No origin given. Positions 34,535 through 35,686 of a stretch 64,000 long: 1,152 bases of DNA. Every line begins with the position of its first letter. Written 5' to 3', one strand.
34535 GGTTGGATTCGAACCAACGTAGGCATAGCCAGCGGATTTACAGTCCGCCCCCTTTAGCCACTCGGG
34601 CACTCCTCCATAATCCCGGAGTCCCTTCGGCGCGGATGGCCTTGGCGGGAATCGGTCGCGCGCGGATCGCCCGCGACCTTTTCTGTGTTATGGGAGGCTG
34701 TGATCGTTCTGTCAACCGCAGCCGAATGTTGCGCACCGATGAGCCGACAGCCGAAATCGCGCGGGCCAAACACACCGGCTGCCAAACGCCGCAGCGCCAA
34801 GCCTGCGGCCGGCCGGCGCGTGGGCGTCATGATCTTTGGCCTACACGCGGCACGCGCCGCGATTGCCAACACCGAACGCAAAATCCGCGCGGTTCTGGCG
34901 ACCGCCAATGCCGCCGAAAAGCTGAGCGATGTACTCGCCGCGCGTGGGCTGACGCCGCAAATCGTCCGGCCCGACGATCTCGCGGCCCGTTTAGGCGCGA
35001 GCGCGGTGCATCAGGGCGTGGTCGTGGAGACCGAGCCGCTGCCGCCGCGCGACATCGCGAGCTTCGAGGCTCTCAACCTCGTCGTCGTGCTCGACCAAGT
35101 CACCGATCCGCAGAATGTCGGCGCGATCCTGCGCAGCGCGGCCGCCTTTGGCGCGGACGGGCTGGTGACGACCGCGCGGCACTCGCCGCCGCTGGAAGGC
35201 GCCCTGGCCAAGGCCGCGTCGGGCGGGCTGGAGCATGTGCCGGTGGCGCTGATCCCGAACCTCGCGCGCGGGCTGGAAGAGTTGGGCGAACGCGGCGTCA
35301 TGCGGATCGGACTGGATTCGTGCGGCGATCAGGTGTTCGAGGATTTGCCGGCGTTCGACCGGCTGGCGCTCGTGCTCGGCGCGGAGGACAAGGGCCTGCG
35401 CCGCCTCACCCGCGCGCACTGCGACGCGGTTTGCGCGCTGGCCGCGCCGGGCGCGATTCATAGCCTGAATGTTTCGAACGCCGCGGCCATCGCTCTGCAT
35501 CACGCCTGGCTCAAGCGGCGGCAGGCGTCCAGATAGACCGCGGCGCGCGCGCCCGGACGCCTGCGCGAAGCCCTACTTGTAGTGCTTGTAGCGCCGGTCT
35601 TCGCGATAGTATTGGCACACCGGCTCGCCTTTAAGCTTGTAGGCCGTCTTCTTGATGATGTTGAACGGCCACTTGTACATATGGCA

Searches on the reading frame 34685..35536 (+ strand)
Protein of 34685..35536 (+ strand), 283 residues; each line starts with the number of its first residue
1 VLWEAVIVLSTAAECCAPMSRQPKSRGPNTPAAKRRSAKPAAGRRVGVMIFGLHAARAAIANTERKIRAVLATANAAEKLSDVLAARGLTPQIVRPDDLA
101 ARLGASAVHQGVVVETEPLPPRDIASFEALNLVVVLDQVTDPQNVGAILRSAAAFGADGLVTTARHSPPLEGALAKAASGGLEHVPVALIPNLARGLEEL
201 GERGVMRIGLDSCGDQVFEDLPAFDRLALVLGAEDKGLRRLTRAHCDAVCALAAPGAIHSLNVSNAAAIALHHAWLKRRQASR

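Call 6: search_protein_families(library=pfam, proteins=[window:34685-35536:+], max_evalue=0.1)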
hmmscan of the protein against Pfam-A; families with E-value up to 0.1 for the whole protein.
window:34685-35536:+ (283 aa): 2 families
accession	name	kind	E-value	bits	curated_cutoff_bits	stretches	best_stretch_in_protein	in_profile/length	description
PF00588.24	SpoU_methylase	-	2e-34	119.2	29.7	1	132-272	2-142/142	SpoU rRNA Methylase family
PF08032.17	SpoU_sub_bind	-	1.5e-07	32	22.8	1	49-120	1-74/76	RNA 2'-O ribose methyltransferase substrate binding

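Call 7: search_protein_families(library=ncbifam, proteins=[window:34685-35536:+], max_evalue=0.1)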
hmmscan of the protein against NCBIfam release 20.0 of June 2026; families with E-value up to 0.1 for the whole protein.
window:34685-35536:+ (283 aa): 10 families
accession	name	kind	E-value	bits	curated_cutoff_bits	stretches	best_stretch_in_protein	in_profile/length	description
TIGR00186.1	rRNA_methyl_3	equivalog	8.5e-44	149.8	160.15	1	49-274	4-236/240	23S rRNA (guanosine(2251)-2'-O)-methyltransferase RlmB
NF008386.0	PRK11181.1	equivalog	1.3e-36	126.1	366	1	49-278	4-242/244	23S rRNA (guanosine(2251)-2'-O)-methyltransferase RlmB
NF008117.0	PRK10864.1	equivalog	3.9e-18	65.8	267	1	123-277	184-341/344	tRNA/rRNA methyltransferase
NF000477.1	NshR_TsnR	equivalog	6.8e-13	48.6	425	1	132-273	117-259/266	NshR/TsnR family 23S rRNA methyltransferase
NF008295.0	PRK11081.1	equivalog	6.7e-11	42.2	227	1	130-281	18-168/230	tRNA (guanosine(18)-2'-O)-methyltransferase TrmH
NF000035.1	nosihep_NshR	exception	1.5e-10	41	500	1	127-274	112-260/274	NshR family nosiheptide/thiostrepton resistance 23S rRNA methyltransferase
TIGR00050.1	rRNA_methyl_1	subfamily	8.9e-06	25.7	167.15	1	226-273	105-152/233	TrmJ/YjtD family RNA methyltransferase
TIGR00185.1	tRNA_yibK_trmL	equivalog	3.9e-05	23.5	190.6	1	134-278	4-148/154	tRNA (uridine(34)/cytosine(34)/5-carboxymethylaminomethyluridine(34)-2'-O)-methyltransferase TrmL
NF041077.1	tRNAmeth_TrmJ_Sulfolob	equivalog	0.0088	15.7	350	1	223-280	100-157/229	tRNA (cytidine-2'-O-)-methyltransferase TrmJ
NF007752.0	PRK10433.1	equivalog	0.013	15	212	0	223-269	104-150/228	tRNA/rRNA methyltransferase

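Call 8: find_related_loci(query=window:34739-35536:+, collection=genome_contigs, flank=10000)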
Query window:34739-35536:+ (265 aa) in genome_contigs; peptide patterns used: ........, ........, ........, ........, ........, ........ (x = any residue, [..] = any of these).
600 stretches matched a pattern (row limit reached: there are more); 214 encode a relative of the query (tblastn E <= 1e-3); the best 80 are kept; 80 distinct loci.
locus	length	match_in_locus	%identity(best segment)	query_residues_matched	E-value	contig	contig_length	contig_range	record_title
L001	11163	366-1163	73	1-261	3e-116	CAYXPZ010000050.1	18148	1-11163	MAG TPA_asm: uncultured Hyphomicrobiaceae bacterium isolate SRP128890_co1_242 genome assembly, contig: NODE_4877_length_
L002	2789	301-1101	56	1-265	1e-80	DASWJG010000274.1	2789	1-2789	MAG TPA_asm: Methyloceanibacter sp. isolate SMAG_U2889 k141_289716, whole genome shotgun sequence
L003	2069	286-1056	56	6-258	9e-82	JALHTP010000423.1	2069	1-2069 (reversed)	MAG: Methyloceanibacter sp. isolate PFL27 seq_3748359, whole genome shotgun sequence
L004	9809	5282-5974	58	22-257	8e-75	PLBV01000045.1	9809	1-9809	MAG: Hyphomicrobiales bacterium isolate palsa_904 73.20111000_P3M.42_contig_8353, whole genome shotgun sequence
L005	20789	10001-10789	54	1-261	2e-74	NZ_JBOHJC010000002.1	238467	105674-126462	MAG: Methyloceanibacter sp. isolate SD8037_metabat2.bin.23 NODE_4_length_238467_cov_3.485852, whole genome shotgun seque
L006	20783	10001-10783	53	5-256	7e-73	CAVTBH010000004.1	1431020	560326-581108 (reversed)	MAG: uncultured Alphaproteobacteria bacterium isolate MFD02416.bin.1.3 genome assembly, contig: contig_40082, whole geno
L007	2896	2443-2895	78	1-151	2e-73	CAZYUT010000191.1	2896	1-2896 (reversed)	MAG TPA_asm: uncultured Hyphomicrobiaceae bacterium isolate SRP128890_co1_200 genome assembly, contig: NODE_46841_length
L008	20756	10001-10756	53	3-256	6e-72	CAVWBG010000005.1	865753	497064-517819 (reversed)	MAG: uncultured Alphaproteobacteria bacterium isolate MFD09730.bin.2.77 genome assembly, contig: contig_54, whole genome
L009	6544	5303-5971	49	31-253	3e-60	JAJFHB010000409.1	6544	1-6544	MAG: Hyphomicrobiales bacterium isolate OFTM346 OFTM346_408, whole genome shotgun sequence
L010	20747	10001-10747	47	1-254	1e-58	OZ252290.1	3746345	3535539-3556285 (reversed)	MAG: Tepidamorphaceae bacterium isolate 45ccefcf-ddd3-4e47-81f8-c8a631735e2d genome assembly, chromosome: 1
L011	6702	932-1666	47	6-254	2e-54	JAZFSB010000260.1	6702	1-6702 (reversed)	MAG: Alphaproteobacteria bacterium isolate BS1bin.27 BS1bin.27_260, whole genome shotgun sequence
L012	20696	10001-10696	47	31-255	9e-51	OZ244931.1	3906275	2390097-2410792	MAG: Alphaproteobacteria bacterium isolate 81e4cf52-faa7-4468-87d0-1594d19733c2 genome assembly, chromosome: 1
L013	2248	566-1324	46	15-255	5e-51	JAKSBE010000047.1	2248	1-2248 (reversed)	MAG: Kiloniellales bacterium isolate MAG.149 k141_9481717, whole genome shotgun sequence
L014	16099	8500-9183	40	30-254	5e-50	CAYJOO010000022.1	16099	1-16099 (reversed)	MAG TPA_asm: uncultured Azospirillaceae bacterium isolate ERP123703_co3_30 genome assembly, contig: NODE_4365_length_160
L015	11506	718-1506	45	6-255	5e-50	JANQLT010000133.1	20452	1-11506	MAG: Kiloniellales bacterium isolate PL25a_bin.68 k99_2217579, whole genome shotgun sequence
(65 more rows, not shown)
